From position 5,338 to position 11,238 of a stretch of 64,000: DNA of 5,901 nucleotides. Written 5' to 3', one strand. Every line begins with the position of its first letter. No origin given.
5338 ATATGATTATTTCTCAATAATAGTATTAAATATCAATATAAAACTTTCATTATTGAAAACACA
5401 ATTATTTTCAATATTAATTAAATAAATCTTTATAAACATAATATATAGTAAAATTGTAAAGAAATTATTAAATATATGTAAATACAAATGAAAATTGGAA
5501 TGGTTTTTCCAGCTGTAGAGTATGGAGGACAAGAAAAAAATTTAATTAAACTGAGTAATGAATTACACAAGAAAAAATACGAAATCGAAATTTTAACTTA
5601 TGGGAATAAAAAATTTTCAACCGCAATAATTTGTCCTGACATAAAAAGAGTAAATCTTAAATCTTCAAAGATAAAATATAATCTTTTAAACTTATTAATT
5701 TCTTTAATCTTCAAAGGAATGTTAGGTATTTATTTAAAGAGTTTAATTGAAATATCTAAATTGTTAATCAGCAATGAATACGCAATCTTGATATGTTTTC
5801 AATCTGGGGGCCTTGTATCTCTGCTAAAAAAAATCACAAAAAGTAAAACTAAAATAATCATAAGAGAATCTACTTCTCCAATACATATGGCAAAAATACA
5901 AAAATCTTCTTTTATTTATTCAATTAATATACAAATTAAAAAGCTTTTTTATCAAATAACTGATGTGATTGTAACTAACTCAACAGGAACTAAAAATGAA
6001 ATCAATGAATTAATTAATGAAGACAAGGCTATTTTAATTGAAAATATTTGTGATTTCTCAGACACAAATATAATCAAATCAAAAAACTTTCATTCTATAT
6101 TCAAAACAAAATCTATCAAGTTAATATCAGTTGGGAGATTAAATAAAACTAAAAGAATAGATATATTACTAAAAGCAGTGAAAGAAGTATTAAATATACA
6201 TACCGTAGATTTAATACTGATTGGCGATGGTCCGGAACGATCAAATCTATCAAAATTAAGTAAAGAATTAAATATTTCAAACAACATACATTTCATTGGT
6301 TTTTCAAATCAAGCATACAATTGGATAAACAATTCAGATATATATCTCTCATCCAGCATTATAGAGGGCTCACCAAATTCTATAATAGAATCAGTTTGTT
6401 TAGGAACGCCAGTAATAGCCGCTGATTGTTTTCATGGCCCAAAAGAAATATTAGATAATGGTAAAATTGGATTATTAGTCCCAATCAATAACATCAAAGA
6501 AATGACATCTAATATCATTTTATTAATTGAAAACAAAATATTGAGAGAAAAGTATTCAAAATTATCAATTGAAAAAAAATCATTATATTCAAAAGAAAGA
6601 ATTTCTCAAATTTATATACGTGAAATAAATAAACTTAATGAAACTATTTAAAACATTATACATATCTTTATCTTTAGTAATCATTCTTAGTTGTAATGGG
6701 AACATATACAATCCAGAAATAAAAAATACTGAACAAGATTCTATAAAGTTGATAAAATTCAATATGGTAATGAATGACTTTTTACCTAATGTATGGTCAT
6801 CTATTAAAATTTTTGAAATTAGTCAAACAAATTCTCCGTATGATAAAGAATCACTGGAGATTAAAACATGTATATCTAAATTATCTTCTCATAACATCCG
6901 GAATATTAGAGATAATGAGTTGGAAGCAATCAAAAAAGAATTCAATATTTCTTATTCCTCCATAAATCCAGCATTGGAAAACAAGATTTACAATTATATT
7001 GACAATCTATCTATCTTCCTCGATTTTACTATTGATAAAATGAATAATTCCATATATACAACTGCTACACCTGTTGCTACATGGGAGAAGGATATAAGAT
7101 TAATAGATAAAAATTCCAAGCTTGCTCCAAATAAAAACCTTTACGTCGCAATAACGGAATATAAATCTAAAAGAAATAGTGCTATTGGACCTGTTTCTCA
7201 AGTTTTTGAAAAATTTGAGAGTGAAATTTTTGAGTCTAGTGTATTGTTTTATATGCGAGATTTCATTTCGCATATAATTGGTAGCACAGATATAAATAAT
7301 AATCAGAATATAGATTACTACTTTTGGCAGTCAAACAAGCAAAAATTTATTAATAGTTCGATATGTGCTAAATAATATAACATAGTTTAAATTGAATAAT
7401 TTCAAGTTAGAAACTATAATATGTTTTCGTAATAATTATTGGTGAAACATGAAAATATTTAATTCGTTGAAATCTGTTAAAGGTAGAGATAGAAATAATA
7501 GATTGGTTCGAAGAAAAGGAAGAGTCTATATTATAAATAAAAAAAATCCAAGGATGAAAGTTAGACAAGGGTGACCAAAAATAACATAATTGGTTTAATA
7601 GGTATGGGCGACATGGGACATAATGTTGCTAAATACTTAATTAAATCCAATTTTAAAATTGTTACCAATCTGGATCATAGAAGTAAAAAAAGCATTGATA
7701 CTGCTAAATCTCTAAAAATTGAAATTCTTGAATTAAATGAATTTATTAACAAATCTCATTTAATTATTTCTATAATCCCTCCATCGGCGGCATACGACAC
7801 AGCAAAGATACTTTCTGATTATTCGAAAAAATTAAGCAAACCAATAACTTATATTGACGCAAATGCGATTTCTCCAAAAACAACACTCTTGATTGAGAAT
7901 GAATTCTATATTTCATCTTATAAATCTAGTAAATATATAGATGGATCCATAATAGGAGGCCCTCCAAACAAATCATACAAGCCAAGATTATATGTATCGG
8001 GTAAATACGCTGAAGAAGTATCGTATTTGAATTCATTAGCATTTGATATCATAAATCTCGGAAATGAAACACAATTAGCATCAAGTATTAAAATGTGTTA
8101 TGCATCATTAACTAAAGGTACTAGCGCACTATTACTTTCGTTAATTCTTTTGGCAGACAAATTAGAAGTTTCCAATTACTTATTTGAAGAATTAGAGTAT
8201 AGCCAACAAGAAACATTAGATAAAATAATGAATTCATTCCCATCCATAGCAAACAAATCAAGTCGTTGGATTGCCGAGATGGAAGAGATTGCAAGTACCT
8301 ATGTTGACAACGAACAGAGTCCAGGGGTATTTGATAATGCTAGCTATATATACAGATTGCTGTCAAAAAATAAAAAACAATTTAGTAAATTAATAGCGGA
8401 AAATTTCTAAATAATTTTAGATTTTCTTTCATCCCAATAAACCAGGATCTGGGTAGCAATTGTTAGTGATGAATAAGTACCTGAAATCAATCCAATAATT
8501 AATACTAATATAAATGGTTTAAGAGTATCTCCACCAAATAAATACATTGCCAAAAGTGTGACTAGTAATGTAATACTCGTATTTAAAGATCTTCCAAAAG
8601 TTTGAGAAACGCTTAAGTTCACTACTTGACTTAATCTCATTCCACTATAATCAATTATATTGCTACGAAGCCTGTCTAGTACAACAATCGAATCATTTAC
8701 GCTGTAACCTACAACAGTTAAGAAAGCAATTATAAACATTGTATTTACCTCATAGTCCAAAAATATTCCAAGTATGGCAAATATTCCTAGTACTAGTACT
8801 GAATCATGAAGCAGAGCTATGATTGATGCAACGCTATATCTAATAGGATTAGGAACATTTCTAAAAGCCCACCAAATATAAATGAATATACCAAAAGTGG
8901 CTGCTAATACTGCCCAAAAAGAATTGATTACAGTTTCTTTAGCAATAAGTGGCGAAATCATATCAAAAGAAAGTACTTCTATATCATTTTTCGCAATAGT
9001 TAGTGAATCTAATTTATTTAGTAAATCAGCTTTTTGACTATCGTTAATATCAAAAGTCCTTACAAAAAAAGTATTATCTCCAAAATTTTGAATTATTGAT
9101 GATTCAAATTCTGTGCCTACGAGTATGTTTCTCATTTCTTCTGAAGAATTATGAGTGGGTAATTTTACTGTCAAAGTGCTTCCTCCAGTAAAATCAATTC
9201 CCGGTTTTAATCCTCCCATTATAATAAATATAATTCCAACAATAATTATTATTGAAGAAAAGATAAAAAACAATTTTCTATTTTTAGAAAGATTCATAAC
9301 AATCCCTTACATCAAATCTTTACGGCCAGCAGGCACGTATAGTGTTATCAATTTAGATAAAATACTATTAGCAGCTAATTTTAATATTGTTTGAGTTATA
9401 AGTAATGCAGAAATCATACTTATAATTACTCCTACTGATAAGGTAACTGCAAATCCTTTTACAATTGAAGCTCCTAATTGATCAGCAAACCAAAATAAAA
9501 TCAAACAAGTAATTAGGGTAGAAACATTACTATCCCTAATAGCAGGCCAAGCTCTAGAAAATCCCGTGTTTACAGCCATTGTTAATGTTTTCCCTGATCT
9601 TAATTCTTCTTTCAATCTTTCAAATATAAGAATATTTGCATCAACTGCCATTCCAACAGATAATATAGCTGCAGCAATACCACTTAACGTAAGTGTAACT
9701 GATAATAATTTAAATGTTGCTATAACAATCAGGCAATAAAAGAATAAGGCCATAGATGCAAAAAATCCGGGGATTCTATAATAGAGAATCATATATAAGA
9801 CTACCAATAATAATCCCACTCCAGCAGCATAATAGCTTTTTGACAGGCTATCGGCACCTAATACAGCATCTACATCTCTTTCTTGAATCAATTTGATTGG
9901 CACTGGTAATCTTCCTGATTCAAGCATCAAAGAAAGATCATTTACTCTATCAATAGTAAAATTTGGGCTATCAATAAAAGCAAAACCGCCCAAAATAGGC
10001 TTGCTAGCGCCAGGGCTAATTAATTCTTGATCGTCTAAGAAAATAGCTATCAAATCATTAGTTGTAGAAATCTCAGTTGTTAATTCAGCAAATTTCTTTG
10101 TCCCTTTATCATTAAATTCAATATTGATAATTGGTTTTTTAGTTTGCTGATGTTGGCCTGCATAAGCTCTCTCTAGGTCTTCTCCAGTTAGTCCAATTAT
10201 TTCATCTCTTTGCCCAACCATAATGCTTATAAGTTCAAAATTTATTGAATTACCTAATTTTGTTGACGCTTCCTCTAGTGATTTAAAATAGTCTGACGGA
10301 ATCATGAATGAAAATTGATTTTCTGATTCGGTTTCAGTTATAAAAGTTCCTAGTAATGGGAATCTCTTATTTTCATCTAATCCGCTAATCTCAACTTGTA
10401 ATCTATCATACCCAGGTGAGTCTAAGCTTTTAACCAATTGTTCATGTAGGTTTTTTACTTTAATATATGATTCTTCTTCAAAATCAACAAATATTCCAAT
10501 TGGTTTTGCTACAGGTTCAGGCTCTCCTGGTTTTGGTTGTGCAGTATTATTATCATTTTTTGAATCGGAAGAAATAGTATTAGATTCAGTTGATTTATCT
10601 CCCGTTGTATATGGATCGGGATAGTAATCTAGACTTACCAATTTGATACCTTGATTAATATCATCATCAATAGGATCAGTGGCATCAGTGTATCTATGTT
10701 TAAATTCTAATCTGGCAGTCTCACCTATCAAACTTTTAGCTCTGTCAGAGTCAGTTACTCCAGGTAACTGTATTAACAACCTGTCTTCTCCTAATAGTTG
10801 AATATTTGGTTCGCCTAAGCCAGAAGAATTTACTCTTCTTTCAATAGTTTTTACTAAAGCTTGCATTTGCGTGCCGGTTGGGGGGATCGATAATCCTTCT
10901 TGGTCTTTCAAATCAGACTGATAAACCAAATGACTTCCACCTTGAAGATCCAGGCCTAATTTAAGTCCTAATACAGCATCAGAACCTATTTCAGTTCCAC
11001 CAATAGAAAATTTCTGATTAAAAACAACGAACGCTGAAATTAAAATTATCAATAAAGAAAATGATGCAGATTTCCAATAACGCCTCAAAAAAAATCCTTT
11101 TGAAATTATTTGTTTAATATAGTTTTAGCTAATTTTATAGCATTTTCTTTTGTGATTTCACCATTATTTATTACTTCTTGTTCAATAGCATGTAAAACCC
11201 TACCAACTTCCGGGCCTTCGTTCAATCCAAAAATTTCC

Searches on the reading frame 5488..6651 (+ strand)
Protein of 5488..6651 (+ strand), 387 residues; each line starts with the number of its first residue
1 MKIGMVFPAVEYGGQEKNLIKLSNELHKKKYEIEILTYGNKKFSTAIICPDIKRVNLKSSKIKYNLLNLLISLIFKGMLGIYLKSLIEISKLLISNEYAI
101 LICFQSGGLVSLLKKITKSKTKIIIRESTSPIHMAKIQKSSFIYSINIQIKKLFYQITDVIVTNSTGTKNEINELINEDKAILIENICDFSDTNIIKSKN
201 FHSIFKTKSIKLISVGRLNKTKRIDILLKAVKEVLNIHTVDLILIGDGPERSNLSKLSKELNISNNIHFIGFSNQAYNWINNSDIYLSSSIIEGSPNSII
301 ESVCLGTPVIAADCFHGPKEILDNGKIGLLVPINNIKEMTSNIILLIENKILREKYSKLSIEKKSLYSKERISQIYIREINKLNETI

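Call 47: search_protein_families(library=pfam, proteins=[window:5488-6651:+], max_evalue=0.00001)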
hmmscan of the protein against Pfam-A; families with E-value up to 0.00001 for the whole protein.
window:5488-6651:+ (387 aa): 2 families
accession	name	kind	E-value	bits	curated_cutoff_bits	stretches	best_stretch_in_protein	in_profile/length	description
PF00534.26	Glycos_transf_1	-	7.7e-35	120.4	26.4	1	203-358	9-167/172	Glycosyl transferases group 1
PF13692.12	Glyco_trans_1_4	-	2e-28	99.9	27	1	211-349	3-142/142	Glycosyl transferases group 1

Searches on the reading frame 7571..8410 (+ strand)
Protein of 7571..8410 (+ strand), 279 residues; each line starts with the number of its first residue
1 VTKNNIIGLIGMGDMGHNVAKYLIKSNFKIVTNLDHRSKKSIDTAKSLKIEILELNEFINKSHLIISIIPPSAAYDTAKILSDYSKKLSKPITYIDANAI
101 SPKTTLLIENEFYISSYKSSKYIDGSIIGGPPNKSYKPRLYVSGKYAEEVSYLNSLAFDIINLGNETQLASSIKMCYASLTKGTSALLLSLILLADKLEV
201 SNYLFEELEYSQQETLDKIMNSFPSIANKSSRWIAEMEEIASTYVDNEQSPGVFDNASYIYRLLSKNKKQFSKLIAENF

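Call 47: search_protein_families(library=pfam, proteins=[window:7571-8410:+], max_evalue=0.00001)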
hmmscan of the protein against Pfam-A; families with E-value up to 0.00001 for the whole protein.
window:7571-8410:+ (279 aa): 5 families
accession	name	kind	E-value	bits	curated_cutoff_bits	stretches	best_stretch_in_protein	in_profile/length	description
PF09130.16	DUF1932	-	3.7e-12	46.4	25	1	195-263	1-69/70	Domain of unknown function (DUF1932)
PF03446.21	NAD_binding_2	-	7.3e-08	33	21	1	7-142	2-135/161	NAD binding domain of 6-phosphogluconate dehydrogenase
PF03807.23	F420_oxidored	-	8.3e-08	33.2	21.6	1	7-85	2-83/94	NADP oxidoreductase coenzyme F420-dependent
PF02826.25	2-Hacid_dh_C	-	3.3e-06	27.1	25.1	1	4-73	36-103/178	D-isomer specific 2-hydroxyacid dehydrogenase, NAD binding domain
PF07991.19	KARI_N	-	4.7e-06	26.7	20.6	1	3-72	3-71/165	Acetohydroxy acid isomeroreductase, NADPH-binding domain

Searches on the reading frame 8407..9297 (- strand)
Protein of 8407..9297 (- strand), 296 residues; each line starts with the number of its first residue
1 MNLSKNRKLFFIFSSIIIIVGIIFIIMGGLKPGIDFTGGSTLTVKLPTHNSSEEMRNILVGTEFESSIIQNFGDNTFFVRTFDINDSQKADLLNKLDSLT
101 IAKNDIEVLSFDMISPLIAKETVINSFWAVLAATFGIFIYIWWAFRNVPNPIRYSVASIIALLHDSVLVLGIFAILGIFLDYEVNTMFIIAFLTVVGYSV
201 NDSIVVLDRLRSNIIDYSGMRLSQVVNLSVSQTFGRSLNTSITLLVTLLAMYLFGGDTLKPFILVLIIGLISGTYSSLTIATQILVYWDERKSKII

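Call 8: search_protein_families(library=pfam, proteins=[window:8407-9297:-], max_evalue=0.0001)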
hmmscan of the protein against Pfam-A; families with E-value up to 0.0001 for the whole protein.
window:8407-9297:- (296 aa): 2 families
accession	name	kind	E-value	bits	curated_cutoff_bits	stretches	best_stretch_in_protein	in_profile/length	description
PF02355.23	SecD_SecF_C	-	6.8e-50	169.5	20.5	1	100-290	7-188/189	Protein export membrane protein SecD/SecF, C-terminal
PF07549.19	Sec_GG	-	1.4e-05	24.9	20.3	1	24-45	2-23/28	SecD/SecF GG Motif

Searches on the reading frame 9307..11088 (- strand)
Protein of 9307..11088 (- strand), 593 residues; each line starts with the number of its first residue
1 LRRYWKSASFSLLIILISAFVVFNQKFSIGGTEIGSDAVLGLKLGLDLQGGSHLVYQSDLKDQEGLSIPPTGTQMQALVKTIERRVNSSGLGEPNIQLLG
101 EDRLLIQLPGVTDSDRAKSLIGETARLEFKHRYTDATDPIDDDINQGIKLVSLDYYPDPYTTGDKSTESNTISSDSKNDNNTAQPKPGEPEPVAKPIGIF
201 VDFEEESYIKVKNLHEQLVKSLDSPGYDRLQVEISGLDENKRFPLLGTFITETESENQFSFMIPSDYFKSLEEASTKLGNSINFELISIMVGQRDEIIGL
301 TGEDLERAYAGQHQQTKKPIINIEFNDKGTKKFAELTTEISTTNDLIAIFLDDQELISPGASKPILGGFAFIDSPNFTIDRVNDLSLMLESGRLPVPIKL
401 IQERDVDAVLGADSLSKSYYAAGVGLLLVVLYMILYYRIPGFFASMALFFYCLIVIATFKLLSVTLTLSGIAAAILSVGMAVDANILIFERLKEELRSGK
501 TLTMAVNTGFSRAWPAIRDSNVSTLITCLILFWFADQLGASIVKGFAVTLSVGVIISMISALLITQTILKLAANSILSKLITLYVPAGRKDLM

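Call 8: search_protein_families(library=pfam, proteins=[window:9307-11088:-], max_evalue=0.0001)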
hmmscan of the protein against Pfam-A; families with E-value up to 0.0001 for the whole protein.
window:9307-11088:- (593 aa): 5 families
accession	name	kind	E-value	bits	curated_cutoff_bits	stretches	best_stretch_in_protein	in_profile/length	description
PF21760.3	SecD_1st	-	5.1e-21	74.3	27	1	75-131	1-57/60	Protein translocase subunit SecDF, P1 domain, N-terminal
PF22599.2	SecDF_P1_head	-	5.1e-17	62.2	27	1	299-396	20-114/114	SecDF, P1 head subdomain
PF02355.23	SecD_SecF_C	-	2.2e-15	57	20.5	1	399-571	14-185/189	Protein export membrane protein SecD/SecF, C-terminal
PF07549.19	Sec_GG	-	2.2e-05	24.2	20.3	1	39-59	5-25/28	SecD/SecF GG Motif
PF03176.21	MMPL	-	4.9e-05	22.9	20.5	1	445-573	180-303/333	MMPL family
